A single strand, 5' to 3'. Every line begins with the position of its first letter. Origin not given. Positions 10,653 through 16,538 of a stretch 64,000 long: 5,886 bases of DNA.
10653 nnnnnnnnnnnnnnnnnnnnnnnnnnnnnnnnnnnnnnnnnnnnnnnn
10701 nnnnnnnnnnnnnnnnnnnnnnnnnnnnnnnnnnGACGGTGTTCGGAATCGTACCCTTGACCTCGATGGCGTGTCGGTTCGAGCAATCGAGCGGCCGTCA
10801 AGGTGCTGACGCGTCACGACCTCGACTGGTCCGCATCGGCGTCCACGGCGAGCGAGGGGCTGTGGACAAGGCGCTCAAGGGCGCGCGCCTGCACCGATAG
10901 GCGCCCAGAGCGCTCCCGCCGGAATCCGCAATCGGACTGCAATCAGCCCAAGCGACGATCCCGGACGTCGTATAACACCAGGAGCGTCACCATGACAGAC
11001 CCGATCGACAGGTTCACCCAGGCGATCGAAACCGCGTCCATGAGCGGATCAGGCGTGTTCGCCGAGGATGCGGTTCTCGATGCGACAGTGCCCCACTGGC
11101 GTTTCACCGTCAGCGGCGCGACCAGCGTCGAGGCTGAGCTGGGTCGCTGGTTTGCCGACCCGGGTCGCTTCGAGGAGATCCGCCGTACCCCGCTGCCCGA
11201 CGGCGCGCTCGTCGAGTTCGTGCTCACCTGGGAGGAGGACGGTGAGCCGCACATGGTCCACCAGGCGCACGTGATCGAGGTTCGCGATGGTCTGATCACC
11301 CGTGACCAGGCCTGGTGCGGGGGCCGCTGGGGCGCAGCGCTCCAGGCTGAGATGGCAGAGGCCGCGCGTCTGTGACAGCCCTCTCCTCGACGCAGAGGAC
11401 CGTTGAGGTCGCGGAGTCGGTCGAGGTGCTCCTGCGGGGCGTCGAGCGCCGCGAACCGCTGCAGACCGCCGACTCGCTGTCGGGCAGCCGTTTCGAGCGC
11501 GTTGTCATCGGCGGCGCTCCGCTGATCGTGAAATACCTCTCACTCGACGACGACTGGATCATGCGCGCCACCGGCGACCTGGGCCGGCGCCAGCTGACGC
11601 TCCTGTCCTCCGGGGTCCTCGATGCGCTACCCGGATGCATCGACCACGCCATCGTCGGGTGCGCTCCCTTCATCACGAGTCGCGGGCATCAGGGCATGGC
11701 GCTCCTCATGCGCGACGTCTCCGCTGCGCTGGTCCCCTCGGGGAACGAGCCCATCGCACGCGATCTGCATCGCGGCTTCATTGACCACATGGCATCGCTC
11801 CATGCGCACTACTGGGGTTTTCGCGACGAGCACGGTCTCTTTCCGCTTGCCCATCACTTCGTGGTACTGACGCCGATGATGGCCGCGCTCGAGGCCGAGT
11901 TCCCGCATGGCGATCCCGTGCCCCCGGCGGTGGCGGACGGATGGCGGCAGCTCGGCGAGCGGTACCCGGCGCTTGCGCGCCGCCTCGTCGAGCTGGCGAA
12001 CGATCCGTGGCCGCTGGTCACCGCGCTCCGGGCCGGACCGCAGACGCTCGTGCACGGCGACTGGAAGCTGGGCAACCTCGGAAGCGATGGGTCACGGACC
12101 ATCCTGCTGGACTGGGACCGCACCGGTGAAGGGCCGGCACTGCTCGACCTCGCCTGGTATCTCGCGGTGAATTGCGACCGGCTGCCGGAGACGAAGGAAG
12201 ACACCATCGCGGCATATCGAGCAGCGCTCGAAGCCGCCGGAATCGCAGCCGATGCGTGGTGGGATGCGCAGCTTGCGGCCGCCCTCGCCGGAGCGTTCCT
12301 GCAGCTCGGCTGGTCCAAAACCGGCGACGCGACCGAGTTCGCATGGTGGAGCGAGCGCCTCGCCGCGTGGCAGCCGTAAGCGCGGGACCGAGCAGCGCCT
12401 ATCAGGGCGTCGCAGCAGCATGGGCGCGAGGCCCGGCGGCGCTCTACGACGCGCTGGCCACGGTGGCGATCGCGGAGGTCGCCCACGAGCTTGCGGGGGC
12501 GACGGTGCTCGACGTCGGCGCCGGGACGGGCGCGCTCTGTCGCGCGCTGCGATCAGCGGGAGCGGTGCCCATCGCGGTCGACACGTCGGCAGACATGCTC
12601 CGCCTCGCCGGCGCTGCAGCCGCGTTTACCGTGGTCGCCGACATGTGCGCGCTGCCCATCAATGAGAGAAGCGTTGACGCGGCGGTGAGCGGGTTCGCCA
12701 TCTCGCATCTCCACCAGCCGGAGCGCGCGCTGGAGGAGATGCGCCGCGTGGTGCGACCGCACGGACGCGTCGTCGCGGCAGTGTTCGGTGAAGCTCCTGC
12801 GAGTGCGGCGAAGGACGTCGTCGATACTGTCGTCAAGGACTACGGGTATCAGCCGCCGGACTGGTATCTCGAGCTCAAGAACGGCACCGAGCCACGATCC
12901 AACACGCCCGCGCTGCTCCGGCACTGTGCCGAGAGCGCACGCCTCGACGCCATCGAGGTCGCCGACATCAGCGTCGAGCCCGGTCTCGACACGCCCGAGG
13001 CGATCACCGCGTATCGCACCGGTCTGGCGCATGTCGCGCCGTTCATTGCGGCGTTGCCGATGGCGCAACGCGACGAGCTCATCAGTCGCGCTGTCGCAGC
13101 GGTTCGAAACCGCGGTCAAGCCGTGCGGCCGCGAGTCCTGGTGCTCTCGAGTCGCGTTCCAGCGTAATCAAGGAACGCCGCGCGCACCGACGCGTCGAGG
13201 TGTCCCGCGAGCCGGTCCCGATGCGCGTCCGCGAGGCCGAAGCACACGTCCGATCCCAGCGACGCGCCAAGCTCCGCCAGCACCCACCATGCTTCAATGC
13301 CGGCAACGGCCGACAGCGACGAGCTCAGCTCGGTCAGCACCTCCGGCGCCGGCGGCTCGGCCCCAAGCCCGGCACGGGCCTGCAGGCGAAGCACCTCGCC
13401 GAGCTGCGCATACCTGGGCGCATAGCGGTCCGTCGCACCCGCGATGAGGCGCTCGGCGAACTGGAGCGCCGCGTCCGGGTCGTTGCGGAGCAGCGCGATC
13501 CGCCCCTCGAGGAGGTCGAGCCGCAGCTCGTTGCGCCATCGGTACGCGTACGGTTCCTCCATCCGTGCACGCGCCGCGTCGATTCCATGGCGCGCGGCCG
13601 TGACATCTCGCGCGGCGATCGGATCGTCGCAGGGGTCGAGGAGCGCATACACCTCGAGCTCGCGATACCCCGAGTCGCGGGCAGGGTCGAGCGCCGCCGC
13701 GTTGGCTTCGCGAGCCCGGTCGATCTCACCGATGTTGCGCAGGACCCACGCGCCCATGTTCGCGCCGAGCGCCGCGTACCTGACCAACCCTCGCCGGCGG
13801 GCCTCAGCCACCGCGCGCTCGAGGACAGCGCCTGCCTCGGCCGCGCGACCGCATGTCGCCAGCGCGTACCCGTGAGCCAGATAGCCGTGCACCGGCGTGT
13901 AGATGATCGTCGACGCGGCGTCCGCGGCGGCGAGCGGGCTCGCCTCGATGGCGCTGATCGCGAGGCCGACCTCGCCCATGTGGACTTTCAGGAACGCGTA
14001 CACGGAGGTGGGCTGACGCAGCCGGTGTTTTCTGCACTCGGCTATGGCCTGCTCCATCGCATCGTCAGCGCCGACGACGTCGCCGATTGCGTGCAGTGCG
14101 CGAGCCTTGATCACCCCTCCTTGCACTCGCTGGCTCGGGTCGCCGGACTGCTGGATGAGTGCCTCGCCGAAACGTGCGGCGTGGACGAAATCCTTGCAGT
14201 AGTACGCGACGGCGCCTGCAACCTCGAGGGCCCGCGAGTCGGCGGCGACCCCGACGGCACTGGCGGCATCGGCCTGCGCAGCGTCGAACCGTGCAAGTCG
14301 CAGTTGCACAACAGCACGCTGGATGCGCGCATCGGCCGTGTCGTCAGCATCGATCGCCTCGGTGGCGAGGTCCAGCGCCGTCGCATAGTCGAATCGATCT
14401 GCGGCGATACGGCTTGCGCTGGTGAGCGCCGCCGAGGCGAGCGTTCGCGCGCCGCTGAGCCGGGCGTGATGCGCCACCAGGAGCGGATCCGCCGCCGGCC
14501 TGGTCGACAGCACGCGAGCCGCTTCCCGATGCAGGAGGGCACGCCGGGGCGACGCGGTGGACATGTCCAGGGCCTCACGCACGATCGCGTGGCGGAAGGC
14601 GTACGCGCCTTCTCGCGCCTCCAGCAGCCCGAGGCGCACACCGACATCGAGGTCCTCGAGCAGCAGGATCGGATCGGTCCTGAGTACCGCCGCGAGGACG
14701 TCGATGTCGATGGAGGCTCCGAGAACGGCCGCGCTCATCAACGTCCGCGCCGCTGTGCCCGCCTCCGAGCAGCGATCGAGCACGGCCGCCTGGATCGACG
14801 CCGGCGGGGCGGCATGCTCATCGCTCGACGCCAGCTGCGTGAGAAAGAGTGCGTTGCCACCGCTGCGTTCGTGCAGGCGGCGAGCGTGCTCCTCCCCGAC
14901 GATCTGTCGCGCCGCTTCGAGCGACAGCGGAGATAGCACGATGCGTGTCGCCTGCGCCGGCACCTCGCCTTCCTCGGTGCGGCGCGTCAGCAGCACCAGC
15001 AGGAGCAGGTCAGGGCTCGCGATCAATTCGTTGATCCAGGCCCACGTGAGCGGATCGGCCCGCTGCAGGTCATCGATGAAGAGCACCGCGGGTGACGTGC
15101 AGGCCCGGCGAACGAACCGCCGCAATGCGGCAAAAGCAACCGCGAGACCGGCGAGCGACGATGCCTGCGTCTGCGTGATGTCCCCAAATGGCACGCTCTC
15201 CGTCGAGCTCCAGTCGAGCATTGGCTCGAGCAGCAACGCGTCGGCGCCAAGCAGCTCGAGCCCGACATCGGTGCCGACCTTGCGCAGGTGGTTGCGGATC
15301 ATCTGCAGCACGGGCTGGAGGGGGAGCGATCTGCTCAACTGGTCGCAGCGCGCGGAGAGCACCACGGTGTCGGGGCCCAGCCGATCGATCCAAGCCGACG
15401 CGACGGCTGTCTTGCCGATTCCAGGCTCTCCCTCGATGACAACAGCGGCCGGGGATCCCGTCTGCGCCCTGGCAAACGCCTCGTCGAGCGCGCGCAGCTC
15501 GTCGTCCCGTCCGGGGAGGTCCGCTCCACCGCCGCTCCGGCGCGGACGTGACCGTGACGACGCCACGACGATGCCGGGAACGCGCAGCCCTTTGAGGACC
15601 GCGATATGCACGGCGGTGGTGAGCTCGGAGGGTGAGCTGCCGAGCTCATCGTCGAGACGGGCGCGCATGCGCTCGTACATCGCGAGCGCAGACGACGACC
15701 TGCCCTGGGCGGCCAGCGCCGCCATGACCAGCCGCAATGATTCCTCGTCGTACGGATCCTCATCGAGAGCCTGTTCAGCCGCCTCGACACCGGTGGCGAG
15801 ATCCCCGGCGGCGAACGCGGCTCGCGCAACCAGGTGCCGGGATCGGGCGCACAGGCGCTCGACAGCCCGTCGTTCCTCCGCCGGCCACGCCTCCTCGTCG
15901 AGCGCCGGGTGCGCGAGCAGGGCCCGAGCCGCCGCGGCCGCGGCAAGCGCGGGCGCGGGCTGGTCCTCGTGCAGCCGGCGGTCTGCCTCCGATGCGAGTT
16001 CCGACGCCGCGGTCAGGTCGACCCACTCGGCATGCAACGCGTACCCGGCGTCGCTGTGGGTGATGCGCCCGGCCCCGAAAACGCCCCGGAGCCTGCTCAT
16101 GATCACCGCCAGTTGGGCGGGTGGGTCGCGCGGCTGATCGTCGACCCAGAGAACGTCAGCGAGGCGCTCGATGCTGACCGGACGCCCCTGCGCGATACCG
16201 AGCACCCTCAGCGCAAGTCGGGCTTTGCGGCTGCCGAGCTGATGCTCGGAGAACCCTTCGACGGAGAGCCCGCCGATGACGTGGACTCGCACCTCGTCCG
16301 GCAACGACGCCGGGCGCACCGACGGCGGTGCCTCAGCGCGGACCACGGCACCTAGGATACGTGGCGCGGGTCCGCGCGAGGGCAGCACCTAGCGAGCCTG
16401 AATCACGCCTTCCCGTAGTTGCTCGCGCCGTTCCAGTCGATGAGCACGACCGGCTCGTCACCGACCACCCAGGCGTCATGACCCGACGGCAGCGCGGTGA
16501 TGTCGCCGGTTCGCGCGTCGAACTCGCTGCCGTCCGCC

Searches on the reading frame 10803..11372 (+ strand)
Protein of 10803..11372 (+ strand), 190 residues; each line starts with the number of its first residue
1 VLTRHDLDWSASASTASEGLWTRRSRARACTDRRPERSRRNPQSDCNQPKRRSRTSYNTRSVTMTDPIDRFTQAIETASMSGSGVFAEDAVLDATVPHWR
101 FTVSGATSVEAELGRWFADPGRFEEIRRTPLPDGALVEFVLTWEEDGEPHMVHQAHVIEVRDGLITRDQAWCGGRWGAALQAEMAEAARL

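Call 63: search_protein_families(library=pfam, proteins=[window:10803-11372:+], max_evalue=0.001)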
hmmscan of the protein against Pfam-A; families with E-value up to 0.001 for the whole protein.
window:10803-11372:+ (190 aa): 1 family
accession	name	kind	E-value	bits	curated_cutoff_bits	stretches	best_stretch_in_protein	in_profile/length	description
PF12680.13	SnoaL_2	-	2.7e-05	25.1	27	1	85-167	19-101/102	SnoaL-like domain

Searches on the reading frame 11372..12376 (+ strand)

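Call 63: search_protein_families(library=pfam, proteins=[window:11372-12376:+], max_evalue=0.001)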
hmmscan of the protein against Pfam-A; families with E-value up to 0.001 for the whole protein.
window:11372-12376:+ (335 aa): 1 family
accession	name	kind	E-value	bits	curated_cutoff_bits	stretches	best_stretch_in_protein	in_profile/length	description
PF01636.29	APH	-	2.1e-10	41.2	23.2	1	193-285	140-232/239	Phosphotransferase enzyme family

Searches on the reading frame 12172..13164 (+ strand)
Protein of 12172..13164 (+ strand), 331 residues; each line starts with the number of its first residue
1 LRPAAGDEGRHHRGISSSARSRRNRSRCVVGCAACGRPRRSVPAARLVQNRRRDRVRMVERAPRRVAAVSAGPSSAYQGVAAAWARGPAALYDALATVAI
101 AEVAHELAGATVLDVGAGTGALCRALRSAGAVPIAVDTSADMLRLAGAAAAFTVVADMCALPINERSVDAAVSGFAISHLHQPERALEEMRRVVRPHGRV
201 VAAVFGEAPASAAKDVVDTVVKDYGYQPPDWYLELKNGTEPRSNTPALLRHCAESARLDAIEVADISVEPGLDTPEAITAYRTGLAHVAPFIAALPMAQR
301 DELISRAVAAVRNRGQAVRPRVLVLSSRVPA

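Call 63: search_protein_families(library=pfam, proteins=[window:12172-13164:+], max_evalue=0.001)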
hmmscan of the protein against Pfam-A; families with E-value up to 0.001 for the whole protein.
window:12172-13164:+ (331 aa): 6 families
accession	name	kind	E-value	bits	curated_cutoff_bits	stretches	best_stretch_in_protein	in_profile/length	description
PF08241.18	Methyltransf_11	-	1.4e-19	71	21.2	1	113-201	1-94/95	Methyltransferase domain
PF13649.12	Methyltransf_25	-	2.5e-16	60.6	27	1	112-198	1-97/97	Methyltransferase domain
PF13489.12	Methyltransf_23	-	8.5e-11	42.3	27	1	106-208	20-122/164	Methyltransferase domain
PF08242.18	Methyltransf_12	-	9.5e-11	42.7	30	1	113-200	1-98/98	Methyltransferase domain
PF13847.12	Methyltransf_31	-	1.1e-08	35.4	27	1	109-206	4-113/145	Methyltransferase domain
PF01209.24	Ubie_methyltran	-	1.3e-07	31.6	20.1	1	100-204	39-153/233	ubiE/COQ5 methyltransferase family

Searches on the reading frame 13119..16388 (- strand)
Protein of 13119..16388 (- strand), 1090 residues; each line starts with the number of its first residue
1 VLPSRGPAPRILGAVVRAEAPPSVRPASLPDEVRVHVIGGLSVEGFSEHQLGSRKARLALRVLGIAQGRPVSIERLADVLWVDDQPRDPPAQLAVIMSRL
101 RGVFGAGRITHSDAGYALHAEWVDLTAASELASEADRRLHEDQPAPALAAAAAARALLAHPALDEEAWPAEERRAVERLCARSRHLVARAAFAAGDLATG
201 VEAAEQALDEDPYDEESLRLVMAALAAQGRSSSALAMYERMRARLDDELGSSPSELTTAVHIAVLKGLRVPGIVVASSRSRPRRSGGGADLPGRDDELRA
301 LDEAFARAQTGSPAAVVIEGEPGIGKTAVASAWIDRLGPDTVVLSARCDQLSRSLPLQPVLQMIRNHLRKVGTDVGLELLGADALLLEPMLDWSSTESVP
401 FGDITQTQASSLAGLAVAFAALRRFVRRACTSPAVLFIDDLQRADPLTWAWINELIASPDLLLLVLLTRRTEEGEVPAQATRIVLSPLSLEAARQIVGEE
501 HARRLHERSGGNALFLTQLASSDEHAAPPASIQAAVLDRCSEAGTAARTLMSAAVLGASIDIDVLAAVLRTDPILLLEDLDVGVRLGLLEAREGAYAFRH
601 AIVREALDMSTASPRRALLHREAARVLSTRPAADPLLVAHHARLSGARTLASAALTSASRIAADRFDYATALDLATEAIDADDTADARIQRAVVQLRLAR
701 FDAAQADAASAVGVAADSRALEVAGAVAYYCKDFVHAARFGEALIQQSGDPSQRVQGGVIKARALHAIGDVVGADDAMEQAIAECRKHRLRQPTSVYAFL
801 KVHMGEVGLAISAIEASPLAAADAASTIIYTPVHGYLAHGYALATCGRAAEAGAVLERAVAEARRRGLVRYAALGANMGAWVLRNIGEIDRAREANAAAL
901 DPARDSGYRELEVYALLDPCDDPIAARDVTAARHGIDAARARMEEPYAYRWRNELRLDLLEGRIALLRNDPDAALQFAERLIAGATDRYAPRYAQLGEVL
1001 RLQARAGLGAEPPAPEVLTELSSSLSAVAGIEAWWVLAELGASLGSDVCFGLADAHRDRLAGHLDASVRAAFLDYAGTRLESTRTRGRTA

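Call 50: search_protein_families(library=pfam, proteins=[window:13119-16388:-], max_evalue=0.001)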
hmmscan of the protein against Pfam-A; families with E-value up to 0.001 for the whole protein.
window:13119-16388:- (1090 aa): 3 families
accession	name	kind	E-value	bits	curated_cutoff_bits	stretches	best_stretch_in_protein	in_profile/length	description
PF13191.12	AAA_16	-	1.2e-24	88.1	32.6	1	291-461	2-161/167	AAA ATPase domain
PF03704.23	BTAD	-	1.1e-19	71.7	22.1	1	123-265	1-146/146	Bacterial transcriptional activator domain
PF13401.12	AAA_22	-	0.00032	21.5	27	0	314-456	6-105/130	AAA domain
